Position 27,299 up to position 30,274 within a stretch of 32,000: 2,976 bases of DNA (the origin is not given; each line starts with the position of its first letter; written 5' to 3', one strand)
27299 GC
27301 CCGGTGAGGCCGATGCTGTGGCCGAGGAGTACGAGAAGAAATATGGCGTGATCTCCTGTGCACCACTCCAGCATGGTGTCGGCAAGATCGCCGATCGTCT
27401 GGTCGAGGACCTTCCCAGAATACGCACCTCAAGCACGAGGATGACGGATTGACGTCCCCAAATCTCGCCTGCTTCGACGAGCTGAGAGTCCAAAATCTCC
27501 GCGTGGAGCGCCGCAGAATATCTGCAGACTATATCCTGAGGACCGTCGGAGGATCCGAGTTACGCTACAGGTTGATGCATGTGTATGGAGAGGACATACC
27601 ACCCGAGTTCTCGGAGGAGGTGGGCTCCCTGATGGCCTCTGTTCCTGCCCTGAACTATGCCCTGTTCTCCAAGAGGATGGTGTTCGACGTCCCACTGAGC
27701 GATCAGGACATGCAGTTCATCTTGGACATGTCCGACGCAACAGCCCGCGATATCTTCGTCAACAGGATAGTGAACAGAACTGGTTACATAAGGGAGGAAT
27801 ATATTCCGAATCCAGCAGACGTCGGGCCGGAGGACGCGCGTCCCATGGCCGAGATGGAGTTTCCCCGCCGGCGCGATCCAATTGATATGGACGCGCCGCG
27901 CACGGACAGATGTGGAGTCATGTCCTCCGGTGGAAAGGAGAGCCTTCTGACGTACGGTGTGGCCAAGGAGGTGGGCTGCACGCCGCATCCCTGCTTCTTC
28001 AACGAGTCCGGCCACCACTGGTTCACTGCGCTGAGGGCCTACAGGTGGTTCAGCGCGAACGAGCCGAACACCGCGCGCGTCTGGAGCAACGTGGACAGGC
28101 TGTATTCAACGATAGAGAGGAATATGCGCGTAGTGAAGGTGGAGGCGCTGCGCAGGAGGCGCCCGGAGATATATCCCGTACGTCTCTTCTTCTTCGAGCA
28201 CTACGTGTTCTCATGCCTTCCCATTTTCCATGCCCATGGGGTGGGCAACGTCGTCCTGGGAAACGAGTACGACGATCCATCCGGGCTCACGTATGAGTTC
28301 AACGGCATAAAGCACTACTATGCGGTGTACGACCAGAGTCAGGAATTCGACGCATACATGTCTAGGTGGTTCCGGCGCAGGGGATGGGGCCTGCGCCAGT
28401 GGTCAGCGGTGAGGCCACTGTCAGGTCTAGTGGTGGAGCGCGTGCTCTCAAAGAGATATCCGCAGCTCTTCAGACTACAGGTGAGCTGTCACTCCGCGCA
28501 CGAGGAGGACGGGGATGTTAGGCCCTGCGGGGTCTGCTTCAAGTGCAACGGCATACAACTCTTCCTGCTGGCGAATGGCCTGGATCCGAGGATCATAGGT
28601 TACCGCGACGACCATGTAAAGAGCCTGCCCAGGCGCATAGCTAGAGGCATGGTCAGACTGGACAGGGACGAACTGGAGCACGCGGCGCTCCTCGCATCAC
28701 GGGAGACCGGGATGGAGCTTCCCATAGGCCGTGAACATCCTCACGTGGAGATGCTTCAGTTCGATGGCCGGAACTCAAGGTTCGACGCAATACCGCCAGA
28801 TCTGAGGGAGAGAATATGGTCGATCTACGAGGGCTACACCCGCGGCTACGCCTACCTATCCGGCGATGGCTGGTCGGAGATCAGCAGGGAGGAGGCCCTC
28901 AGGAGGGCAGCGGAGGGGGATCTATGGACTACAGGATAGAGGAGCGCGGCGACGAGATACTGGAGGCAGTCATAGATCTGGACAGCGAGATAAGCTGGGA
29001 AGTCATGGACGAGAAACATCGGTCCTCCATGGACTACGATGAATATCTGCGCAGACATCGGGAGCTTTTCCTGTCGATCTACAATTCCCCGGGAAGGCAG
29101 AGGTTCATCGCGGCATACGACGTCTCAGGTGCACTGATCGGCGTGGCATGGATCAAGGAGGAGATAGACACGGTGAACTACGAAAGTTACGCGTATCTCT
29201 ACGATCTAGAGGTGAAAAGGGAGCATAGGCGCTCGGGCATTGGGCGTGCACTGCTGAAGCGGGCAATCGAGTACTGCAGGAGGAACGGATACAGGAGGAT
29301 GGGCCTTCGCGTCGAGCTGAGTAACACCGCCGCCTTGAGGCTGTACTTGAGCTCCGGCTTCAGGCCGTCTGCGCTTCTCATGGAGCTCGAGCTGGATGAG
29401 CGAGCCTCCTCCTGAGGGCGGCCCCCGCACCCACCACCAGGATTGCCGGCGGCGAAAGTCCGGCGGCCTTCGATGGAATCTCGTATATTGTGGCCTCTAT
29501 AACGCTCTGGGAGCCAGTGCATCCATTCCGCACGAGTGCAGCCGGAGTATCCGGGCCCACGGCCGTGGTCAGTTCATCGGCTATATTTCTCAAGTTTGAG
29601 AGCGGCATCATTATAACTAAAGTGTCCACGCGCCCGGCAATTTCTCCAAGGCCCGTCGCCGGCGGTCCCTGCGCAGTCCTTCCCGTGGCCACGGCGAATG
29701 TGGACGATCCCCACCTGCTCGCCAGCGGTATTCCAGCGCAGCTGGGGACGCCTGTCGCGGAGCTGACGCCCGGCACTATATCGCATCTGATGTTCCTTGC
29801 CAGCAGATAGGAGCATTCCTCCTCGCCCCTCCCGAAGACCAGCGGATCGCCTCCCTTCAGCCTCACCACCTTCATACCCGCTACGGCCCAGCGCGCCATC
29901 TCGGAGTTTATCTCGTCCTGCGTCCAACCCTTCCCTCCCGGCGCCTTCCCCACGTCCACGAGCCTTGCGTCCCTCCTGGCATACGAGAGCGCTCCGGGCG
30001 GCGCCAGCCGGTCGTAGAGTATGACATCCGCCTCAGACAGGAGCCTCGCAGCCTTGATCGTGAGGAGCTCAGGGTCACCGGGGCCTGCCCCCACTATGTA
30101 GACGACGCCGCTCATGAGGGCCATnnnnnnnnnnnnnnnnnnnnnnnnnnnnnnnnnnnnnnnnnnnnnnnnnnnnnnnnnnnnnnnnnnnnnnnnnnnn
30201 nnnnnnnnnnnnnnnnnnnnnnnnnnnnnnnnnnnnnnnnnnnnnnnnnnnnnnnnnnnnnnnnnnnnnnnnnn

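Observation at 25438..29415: Orphan, translationally coupled four-gene operon: PLP enzyme, DUF1611, PP-loop ATPase with Cys cluster, GNAT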

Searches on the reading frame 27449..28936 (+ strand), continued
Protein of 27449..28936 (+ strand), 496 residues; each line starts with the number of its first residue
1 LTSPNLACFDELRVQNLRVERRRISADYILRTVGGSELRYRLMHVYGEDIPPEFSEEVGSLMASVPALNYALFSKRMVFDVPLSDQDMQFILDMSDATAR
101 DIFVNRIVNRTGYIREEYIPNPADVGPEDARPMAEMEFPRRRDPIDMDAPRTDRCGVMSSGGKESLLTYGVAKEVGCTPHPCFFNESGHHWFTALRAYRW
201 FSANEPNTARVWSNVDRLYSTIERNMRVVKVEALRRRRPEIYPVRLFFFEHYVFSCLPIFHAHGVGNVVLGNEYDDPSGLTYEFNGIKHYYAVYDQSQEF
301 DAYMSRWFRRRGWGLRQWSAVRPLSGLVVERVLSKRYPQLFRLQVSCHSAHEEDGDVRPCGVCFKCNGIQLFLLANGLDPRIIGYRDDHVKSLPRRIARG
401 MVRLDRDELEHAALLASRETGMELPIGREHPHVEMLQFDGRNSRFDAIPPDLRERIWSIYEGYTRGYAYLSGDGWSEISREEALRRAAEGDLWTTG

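Call 68: find_encoding_contigs(protein=P0265, flank=6000, max_places=3)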
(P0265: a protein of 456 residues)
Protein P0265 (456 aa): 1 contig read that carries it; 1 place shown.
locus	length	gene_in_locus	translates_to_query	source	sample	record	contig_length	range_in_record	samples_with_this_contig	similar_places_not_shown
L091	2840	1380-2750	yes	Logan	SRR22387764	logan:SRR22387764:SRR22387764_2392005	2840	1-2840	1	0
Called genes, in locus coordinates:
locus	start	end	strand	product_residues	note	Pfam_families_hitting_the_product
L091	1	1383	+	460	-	?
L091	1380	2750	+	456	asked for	-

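Call 76: search_protein_families(library=padloc, proteins=[window:27449-28936:+], max_evalue=0.01)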
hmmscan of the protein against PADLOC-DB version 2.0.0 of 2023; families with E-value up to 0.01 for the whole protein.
window:27449-28936:+ (496 aa): 0 families

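Call 79: search_protein_families(library=ncbifam, proteins=[L081:9433-9876:+, L083:9468-9977:+, L081:4681-5499:+], max_evalue=0.0001)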
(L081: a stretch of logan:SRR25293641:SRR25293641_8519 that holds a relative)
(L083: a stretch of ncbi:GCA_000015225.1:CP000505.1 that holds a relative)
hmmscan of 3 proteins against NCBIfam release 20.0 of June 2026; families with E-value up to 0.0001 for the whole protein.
L081:9433-9876:+ (148 aa): 6 families
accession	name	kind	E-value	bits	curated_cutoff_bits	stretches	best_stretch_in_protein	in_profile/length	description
TIGR01575.1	rimI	equivalog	9.3e-12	45.2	86.4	1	38-142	17-117/132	ribosomal protein S18-alanine N-acetyltransferase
NF000487.1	stat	exception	8.4e-08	32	420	1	53-138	78-162/189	streptothricin N-acetyltransferase STAT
NF040503.1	resist_ArsN1a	equivalog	5.2e-07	29.5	170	1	38-142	31-138/159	arsinothricin resistance N-acetyltransferase ArsN1 family A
NF002959.0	PRK03624.1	equivalog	6.3e-07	29.2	124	1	84-144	75-136/147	GNAT family acetyltransferase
TIGR03448.1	mycothiol_MshD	equivalog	3e-05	23.5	163.1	1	53-140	199-288/294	mycothiol synthase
NF033083.0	AAC_3_I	equivalog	8.1e-05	22.8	200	1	82-140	76-137/145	AAC(3)-I family aminoglycoside N-acetyltransferase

L083:9468-9977:+ (170 aa): 0 families

L081:4681-5499:+ (273 aa): 3 families
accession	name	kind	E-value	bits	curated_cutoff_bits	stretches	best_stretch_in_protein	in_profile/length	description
NF008964.0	PRK12308.1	equivalog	1.9e-06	26.5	657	1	15-122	476-584/624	argininosuccinate lyase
NF005840.0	PRK07757.1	equivalog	5.2e-06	26.4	154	1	42-124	43-124/153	N-acetyltransferase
NF002959.0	PRK03624.1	equivalog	1.6e-05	24.6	124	0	41-132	49-135/147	GNAT family acetyltransferase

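Call 83: predict_structure(alignment_id=A4)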
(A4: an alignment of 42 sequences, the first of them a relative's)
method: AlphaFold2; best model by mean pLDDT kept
length: 868 residues; sequences in the alignment: 42
mean_pLDDT: 92.5   pTM: 0.61
mean pLDDT of the five models: 92.5, 91.4, 90.8, 90.6, 90.2
residues with pLDDT >= 90: 719; 70-90: 119; 50-70: 15; < 50: 15
segments of 3 or more residues with pLDDT < 50: 360-369, 864-868
pLDDT, mean of each block of 10 residues (from residue 1): 93 92 94 98 96 95 98 98 89 98 97 97 98 94 94 97 91 97 96 95 91 94 96 95 86 96 96 89 95 97 94 97 97 96 96 75 40 90 97 98 95 95 96 96 98 97 95 90 91 94 97 86 95 98 96 83 96 96 92 91 68 85 94 91 81 85 87 93 94 98 98 90 93 97 97 98 95 96 98 96 93 93 97 96 95 87 44
secondary structure, 60 per line:
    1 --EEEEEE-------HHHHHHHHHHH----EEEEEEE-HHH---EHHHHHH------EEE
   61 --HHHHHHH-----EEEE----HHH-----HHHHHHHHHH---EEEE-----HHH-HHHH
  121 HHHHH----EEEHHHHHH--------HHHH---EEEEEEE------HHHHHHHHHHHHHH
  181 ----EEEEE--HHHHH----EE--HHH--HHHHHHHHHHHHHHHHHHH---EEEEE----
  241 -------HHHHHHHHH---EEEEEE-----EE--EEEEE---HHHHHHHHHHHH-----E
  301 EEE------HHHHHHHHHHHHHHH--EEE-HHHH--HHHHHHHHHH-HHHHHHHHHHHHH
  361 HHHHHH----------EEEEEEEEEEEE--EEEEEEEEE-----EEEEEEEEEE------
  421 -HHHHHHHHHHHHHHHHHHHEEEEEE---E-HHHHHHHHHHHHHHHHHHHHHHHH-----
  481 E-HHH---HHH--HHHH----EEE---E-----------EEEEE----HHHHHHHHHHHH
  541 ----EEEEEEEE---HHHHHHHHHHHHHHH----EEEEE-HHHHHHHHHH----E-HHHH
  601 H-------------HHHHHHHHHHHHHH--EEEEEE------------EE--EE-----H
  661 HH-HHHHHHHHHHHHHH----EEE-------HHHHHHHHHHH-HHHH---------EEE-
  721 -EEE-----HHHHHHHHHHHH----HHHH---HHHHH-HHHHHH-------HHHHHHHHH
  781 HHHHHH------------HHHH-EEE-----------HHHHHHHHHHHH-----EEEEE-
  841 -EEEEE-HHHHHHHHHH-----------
elements in order (helices of 4 or more, strands of 3 or more residues): E3-8 H16-26 E31-37 H46-51 E58-60 H63-69 E75-78 H91-100 E104-107 H117-125 E130-132 H133-138 H147-150 E154-160 H167-180 E185-189 H192-196 H210-228 E232-236 H248-256 E260-265 E275-279 H283-294 E300-303 H310-324 E327-329 H331-334 H337-346 H348-366 E377-388 E391-399 E405-414 H422-440 E441-446 H452-475 H494-497 E502-504 E520-524 H529-540 E545-552 H556-570 E575-579 H581-590 H597-601 H615-628 E631-636 H664-677 E682-684 H692-702 H704-707 E717-719 E722-724 H730-741 H746-749 H753-757 H759-764 H772-786 H799-802 E804-806 H818-829 E835-839 E842-846 H848-857

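Call 87: search_solved_structures(query=A2, max_evalue=1)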
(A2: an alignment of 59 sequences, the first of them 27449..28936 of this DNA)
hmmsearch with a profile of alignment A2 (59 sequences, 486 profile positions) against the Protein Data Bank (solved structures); distinct sequences matched with E-value up to 1: 3.
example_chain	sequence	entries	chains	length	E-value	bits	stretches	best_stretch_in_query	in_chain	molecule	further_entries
3vrh_A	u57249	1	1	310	0.19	13.4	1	104-183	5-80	Putative uncharacterized protein PH0300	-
5mko_A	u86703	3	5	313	0.19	13.4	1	104-183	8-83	TtuA PH0300 | PH0300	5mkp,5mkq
9nto_B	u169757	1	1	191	0.33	12.6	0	146-182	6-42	Cap9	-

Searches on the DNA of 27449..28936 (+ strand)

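Call 94: search_rna_families(source=L081, start=5450, end=6060, threshold=evalue, max_evalue=0.1)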
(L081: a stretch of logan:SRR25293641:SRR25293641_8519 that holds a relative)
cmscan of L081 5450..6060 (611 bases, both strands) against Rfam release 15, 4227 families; matches with E-value up to 0.1: 0.
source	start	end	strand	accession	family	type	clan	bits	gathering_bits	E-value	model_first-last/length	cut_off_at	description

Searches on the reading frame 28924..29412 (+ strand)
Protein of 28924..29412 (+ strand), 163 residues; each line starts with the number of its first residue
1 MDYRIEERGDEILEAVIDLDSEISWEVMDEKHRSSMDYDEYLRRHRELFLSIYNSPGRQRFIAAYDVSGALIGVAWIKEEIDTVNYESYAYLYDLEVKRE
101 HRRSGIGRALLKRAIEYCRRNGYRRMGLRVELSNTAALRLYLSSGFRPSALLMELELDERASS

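Call 3: search_protein_families(library=pfam, proteins=[window:28924-29412:+], max_evalue=0.01)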
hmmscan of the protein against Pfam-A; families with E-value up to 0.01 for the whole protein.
window:28924-29412:+ (163 aa): 9 families
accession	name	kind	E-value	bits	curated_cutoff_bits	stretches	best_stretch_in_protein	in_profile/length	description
PF00583.31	Acetyltransf_1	-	2.4e-19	70.1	20.7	1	39-146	14-116/116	Acetyltransferase (GNAT) family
PF13508.13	Acetyltransf_7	-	1.3e-12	48.4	27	1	60-147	4-83/84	Acetyltransferase (GNAT) domain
PF13673.13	Acetyltransf_10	-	1.2e-10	41.9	23.6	1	61-149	32-110/128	Acetyltransferase (GNAT) domain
PF13420.13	Acetyltransf_4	-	2e-06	28.4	24.3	1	36-147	27-135/155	Acetyltransferase (GNAT) domain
PF08445.16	FR47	-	4.4e-06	27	22.1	1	88-147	20-78/86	FR47-like protein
PF14542.12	Acetyltransf_CG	-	0.00014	22.3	30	1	89-124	24-59/80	GCN5-related N-acetyl-transferase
PF13527.13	Acetyltransf_9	-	0.0038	17.7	25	1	90-124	73-107/127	Acetyltransferase (GNAT) domain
PF13302.13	Acetyltransf_3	-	0.0048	18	25.4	1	26-147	23-138/138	Acetyltransferase (GNAT) domain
PF17013.11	Acetyltransf_15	-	0.0094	15.8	35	0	81-121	63-104/210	Putative acetyl-transferase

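Call 4: search_protein_families(library=ncbifam, proteins=[window:28924-29412:+], max_evalue=0.01)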
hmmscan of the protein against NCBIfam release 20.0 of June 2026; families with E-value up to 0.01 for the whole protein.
window:28924-29412:+ (163 aa): 24 families
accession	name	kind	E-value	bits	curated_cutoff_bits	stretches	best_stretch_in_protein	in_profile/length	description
TIGR01575.1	rimI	equivalog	2.2e-11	44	86.4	1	90-150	56-116/132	ribosomal protein S18-alanine N-acetyltransferase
NF008212.0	PRK10975.1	equivalog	5e-08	33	219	1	95-146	169-220/232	dTDP-4-amino-4,6-dideoxy-D-galactose acyltransferase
NF040503.1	resist_ArsN1a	equivalog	6.2e-08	32.6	170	1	43-148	32-135/159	arsinothricin resistance N-acetyltransferase ArsN1 family A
TIGR03448.1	mycothiol_MshD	equivalog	1e-07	31.6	163.1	1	61-147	202-286/294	mycothiol synthase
NF002959.0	PRK03624.1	equivalog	2.5e-07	30.5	124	1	91-151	74-134/147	GNAT family acetyltransferase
NF043067.1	AAC_6p_group_E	equivalog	2.7e-07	30.5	140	1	43-147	23-128/140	aminoglycoside 6'-N-acetyltransferase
TIGR03103.1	trio_acet_GNAT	equivalog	8.2e-07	27.9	569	1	47-147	112-213/547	N-acetylglutaminylglutamine synthetase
NF033083.0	AAC_3_I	equivalog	1.1e-06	28.9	200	1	87-151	75-139/145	AAC(3)-I family aminoglycoside N-acetyltransferase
TIGR02382.1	wecD_rffC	equivalog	1.2e-06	28.3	195.1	1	102-145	136-179/191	dTDP-4-amino-4,6-dideoxy-D-galactose acyltransferase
NF007025.1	PRK09491.1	equivalog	2e-06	27.8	173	1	90-147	63-120/145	ribosomal protein S18-alanine N-acetyltransferase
NF000360.1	sat4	exception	4e-06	27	380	1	84-148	91-155/180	streptothricin N-acetyltransferase Sat4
NF000487.1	stat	exception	6.3e-06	25.8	420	1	84-147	99-162/189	streptothricin N-acetyltransferase STAT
NF049894.1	CG3035_N_ac_Glu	equivalog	7.6e-06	25.4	280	1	95-147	238-290/300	N-acetylglutamate synthase, CG3035 family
NF000359.1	sat3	exception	0.00015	21.9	360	1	84-147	90-153/180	streptothricin N-acetyltransferase Sat3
NF000482.1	AAC_3_XI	exception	0.00017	21.4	300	1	72-145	58-131/148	aminoglycoside N-acetyltransferase AAC(3)-XI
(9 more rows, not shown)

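Call 39: search_solved_structures(query=window:28924-29412:+, max_evalue=0.001)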
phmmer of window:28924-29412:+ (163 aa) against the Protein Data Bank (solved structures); distinct sequences matched with E-value up to 0.001: 35.
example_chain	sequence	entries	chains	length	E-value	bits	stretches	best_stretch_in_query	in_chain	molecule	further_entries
1vkc_A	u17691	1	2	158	4.4e-25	91.6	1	8-155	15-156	putative acetyl transferase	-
5isv_A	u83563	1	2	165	4.1e-07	33.3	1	90-150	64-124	Ribosomal-protein-alanine acetyltransferase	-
7ypu_A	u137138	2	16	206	2.7e-06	30.6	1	65-150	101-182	Acetyltransferase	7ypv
5c82_A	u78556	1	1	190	7.1e-06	29.3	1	85-148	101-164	Nourseothricin acetyltransferase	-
3pp9_A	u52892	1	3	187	1e-05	28.8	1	46-146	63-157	Putative streptothricin acetyltransferase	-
3dr6_A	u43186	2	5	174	1.3e-05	28.5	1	89-152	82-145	yncA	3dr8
9fpz_2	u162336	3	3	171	1.6e-05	28.1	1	62-144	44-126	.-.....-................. 10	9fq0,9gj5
7kwj_A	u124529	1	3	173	2.4e-05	27.6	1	4-154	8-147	Spermidine N(1)-acetyltransferase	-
2cnm_A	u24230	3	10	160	3.2e-05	27.1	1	90-150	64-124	MODIFICATION OF 30S RIBOSOMAL SUBUNIT PROTEIN S18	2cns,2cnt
9gj6_A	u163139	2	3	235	3.2e-05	27.1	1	62-143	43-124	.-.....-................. 10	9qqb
6c95_B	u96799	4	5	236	3.3e-05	27.1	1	62-143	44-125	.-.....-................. 10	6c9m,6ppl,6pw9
9f1b_DC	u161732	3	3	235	3.4e-05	27.1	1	62-143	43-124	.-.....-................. 10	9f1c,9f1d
1u6m_A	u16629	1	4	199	5.7e-05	26.3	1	89-148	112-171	acetyltransferase, GNAT family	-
2i79_A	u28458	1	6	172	6.7e-05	26.1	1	34-146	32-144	Acetyltransferase, GNAT family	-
1on0_A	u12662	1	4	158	0.00011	25.4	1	71-157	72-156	YycN protein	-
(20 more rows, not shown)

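Call 76: search_protein_families(library=padloc, proteins=[window:28924-29412:+], max_evalue=0.01)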
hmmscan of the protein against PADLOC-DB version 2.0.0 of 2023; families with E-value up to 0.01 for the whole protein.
window:28924-29412:+ (163 aa): 0 families

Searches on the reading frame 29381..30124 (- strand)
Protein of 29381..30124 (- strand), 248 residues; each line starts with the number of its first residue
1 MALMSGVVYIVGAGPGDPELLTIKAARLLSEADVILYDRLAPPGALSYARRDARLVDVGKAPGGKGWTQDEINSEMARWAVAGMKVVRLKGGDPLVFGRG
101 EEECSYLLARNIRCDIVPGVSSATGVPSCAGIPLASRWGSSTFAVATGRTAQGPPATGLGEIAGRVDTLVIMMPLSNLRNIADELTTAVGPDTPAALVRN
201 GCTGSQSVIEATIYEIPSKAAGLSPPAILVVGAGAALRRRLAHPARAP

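Call 54: search_protein_families(library=pfam, proteins=[window:29381-30124:-], max_evalue=0.0001)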
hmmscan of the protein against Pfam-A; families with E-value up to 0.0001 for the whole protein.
window:29381-30124:- (248 aa): 1 family
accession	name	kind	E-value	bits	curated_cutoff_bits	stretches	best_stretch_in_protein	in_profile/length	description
PF00590.25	TP_methylase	-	4.3e-49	167.8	27.8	1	8-216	2-211/212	Tetrapyrrole (Corrin/Porphyrin) Methylases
